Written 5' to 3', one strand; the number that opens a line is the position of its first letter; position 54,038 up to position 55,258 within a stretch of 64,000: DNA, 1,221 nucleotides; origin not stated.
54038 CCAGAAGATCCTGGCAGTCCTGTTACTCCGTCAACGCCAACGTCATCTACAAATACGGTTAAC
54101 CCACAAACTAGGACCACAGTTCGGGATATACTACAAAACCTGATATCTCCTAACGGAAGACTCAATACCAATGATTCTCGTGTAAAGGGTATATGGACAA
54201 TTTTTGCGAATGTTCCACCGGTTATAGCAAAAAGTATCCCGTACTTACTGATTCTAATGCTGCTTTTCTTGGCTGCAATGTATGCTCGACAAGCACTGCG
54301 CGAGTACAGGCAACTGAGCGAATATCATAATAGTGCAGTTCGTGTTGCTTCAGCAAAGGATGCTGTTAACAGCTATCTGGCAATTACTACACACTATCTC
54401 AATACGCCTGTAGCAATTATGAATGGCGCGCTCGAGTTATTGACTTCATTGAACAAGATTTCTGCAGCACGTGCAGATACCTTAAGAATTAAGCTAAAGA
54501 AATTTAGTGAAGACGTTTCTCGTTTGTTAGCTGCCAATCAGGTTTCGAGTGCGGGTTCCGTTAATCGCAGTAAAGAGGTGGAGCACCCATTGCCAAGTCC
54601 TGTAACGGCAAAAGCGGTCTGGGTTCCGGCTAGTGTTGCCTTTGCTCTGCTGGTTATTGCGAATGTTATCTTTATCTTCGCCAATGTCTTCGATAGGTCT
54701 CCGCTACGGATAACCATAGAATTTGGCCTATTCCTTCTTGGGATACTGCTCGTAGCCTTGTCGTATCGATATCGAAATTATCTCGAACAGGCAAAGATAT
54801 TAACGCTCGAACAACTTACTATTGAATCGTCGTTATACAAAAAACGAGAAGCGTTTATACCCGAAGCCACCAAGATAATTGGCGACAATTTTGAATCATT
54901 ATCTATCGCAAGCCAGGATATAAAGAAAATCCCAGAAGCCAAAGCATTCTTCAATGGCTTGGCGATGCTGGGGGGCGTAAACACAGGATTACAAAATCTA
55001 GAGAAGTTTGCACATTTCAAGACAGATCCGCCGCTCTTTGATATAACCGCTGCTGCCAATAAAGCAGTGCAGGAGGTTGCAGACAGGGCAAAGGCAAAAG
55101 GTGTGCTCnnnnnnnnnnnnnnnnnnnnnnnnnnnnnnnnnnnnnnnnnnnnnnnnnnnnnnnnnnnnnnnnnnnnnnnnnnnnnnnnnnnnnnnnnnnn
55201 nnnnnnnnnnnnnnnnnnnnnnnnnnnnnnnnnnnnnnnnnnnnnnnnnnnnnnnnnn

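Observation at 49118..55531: A 2137-aa protein fuses an adhesin-like GLUG/FN3 ectodomain of ~1650 aa to a histidine kinase with a split dimerisation region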

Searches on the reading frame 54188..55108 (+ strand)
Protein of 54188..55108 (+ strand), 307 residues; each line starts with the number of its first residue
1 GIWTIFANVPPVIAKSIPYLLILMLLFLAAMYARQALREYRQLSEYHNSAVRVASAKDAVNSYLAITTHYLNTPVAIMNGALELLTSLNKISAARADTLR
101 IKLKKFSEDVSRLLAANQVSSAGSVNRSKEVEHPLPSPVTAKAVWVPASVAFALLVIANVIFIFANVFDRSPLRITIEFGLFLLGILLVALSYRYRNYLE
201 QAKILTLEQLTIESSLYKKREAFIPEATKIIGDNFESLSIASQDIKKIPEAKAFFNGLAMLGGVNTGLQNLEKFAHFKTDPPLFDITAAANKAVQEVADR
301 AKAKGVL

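Call 26: find_homologous_proteins(query=window:54188-55108:+, max_evalue=0.001)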
Query window:54188-55108:+ (307 aa): 1 proteins with E <= 0.001 among 6042 candidates.
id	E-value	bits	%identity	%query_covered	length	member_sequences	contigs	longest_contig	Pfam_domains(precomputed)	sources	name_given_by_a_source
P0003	3.0e-91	324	49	97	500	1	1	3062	PF02518.32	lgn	-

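Call 45: search_protein_representatives(protein=window:54188-55108:+)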
Query: 307 residues. Proteins with E-value up to 0.001 (for the whole library): 327; up to 1e-10: 146; up to 1e-30: 37. The best 150 are listed.
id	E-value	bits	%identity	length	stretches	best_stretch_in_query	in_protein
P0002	1.7e-102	358.8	57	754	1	1-306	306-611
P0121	7.0e-102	356.9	54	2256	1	1-300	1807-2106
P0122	3.2e-101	354.7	57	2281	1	1-297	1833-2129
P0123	7.3e-101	353.5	55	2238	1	1-300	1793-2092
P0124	4.4e-100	350.9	56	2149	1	1-306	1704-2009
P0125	5.8e-99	347.3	53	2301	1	1-301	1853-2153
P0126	1.1e-98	346.4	54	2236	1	1-306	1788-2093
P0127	1.2e-97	342.9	51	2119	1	1-305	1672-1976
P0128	4.6e-96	337.8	54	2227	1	1-305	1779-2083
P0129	1.3e-93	329.7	51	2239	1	5-305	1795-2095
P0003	9.6e-92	323.6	49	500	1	1-297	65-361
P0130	1.6e-89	316.3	53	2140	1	8-306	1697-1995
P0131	3.9e-84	298.6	48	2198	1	5-306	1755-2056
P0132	4.7e-82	291.8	48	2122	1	2-305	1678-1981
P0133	2.9e-71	256.4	43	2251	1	1-295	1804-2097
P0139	5.8e-45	170.2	35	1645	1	8-305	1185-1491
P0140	2.6e-43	164.8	34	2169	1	14-302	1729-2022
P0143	4.2e-39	151.0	33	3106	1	11-305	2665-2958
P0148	1.4e-35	139.4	31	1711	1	17-305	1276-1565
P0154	8.2e-31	123.8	32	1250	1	15-306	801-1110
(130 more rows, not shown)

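Call 52: search_protein_families(library=pfam, proteins=[P0143, P0140, P0139, P0148, P0154], max_evalue=0.001)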
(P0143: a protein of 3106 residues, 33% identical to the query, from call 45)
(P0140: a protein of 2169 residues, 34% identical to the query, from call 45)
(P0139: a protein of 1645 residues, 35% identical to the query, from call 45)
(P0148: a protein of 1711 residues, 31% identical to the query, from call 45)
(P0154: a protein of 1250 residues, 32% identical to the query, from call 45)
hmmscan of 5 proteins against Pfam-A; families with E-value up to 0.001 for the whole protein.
P0143 (3106 aa): 13 families
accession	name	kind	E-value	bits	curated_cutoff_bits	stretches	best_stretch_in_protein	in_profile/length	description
PF01436.27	NHL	-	4.4e-47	156.3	20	2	1036-1063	1-28/28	NHL repeat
PF17170.10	DUF5128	-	3.9e-27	95.7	22.9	2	1423-1492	54-126/321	6-bladed beta-propeller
PF17957.7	Big_7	-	1.6e-20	73.9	24.1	2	2229-2295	1-68/70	Bacterial Ig domain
PF02518.31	HATPase_c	-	3.7e-20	72.9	26.4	1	2975-3082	3-108/111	Histidine kinase-, DNA gyrase B-, and HSP90-like ATPase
PF08450.18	SGL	-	3.9e-17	63.1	26.3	1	1000-1082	145-231/246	SMP-30/Gluconolactonase/LRE-like region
PF06739.17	SBBP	-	5.4e-17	61.9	20.5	0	508-526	11-29/38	Beta-propeller repeat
PF22701.2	Mala_s_1-like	-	5e-10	39.9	27.5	0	514-569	92-146/195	Mal s 1 allergenic protein-like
PF25021.1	TEN_NHL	-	4.4e-09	36.2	27.1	0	1837-1887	143-192/357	Teneurin NHL domain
PF24684.1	Vgb_lyase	-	3.7e-06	26.4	50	1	945-1148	101-284/290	Virginiamycin B lyase family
PF25059.1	FN3_DSCAM-DSCAML_C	-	8.5e-05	23.3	39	0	781-815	46-80/89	DSCAM/DSCAML C-terminal Fn3-like domain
PF13449.12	Phytase-like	-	0.00018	22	27.6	0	557-595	72-110/284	Esterase-like activity of phytase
PF07494.17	Reg_prop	-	0.00032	21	20.4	0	755-769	9-23/24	Two component regulator propeller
PF17164.10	DUF5122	-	0.00076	20.1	27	0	140-153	23-36/36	Domain of unknown function (DUF5122) beta-propeller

P0140 (2169 aa): 10 families
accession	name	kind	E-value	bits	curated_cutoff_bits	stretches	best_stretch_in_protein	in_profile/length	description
PF01436.27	NHL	-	2.6e-48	160.1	20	3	207-234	1-28/28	NHL repeat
PF17170.10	DUF5128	-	8.9e-40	137.3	22.9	3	644-716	53-127/321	6-bladed beta-propeller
PF17957.7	Big_7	-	2.3e-23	83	24.1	2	1383-1450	1-69/70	Bacterial Ig domain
PF02518.31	HATPase_c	-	1.8e-20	73.9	26.4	1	2043-2151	4-110/111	Histidine kinase-, DNA gyrase B-, and HSP90-like ATPase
PF22701.2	Mala_s_1-like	-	3.4e-15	56.7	27.5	1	594-744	47-193/195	Mal s 1 allergenic protein-like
PF08450.18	SGL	-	4.7e-13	49.7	26.3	0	499-623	93-220/246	SMP-30/Gluconolactonase/LRE-like region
PF25021.1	TEN_NHL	-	5.7e-11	42.4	27.1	0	109-153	137-179/357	Teneurin NHL domain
PF06739.17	SBBP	-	6.9e-11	42.4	20.5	0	209-224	14-29/38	Beta-propeller repeat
PF16656.11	Pur_ac_phosph_N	-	0.00015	22.7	30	0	350-402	32-83/93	Purple acid Phosphatase, N-terminal domain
PF16655.11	PhoD_N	-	0.00016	22.6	30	0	1527-1552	55-80/90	PhoD-like phosphatase, N-terminal domain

P0139 (1645 aa): 2 families
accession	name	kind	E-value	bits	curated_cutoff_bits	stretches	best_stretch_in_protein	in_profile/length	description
PF02518.31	HATPase_c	-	1.5e-20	74.1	26.4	1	1508-1623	3-110/111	Histidine kinase-, DNA gyrase B-, and HSP90-like ATPase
PF19077.6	Big_13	-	5.1e-06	27.3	27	1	99-151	27-82/102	Bacterial Ig-like domain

P0148 (1711 aa): 3 families
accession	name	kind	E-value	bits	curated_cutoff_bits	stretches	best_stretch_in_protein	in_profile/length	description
PF02518.31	HATPase_c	-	2.9e-18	66.8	26.4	1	1584-1688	5-107/111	Histidine kinase-, DNA gyrase B-, and HSP90-like ATPase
PF19077.6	Big_13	-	3e-07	31.3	27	1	180-237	23-83/102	Bacterial Ig-like domain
PF17936.7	Big_6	-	5e-06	27.1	27.6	0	189-225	18-55/83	Bacterial Ig domain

P0154 (1250 aa): 11 families
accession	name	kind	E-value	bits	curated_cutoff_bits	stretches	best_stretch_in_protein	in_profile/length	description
PF01436.27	NHL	-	4.6e-59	194.1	20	4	160-187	1-28/28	NHL repeat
PF08450.18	SGL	-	1.6e-23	84.1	26.3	1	165-240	138-216/246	SMP-30/Gluconolactonase/LRE-like region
PF17170.10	DUF5128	-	2e-22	80.3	22.9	3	124-194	53-125/321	6-bladed beta-propeller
PF02518.31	HATPase_c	-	3.9e-22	79.2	26.4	1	1126-1234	3-109/111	Histidine kinase-, DNA gyrase B-, and HSP90-like ATPase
PF13449.12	Phytase-like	-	3.2e-14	53.9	27.6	0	348-392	60-104/284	Esterase-like activity of phytase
PF22701.2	Mala_s_1-like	-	1.3e-10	41.8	27.5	0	119-189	93-158/195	Mal s 1 allergenic protein-like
PF06739.17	SBBP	-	1.8e-10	41.1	20.5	0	576-601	5-29/38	Beta-propeller repeat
PF25021.1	TEN_NHL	-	8.5e-08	32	27.1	0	124-241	83-173/357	Teneurin NHL domain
PF24684.1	Vgb_lyase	-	1.6e-07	30.9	50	1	117-287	16-171/290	Virginiamycin B lyase family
PF06977.17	SdiA-regulated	-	0.00033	20.4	21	0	111-178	169-240/249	SdiA-regulated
PF00835.24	SNAP-25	-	0.00071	20.1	25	0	182-202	3-21/56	SNAP-25 family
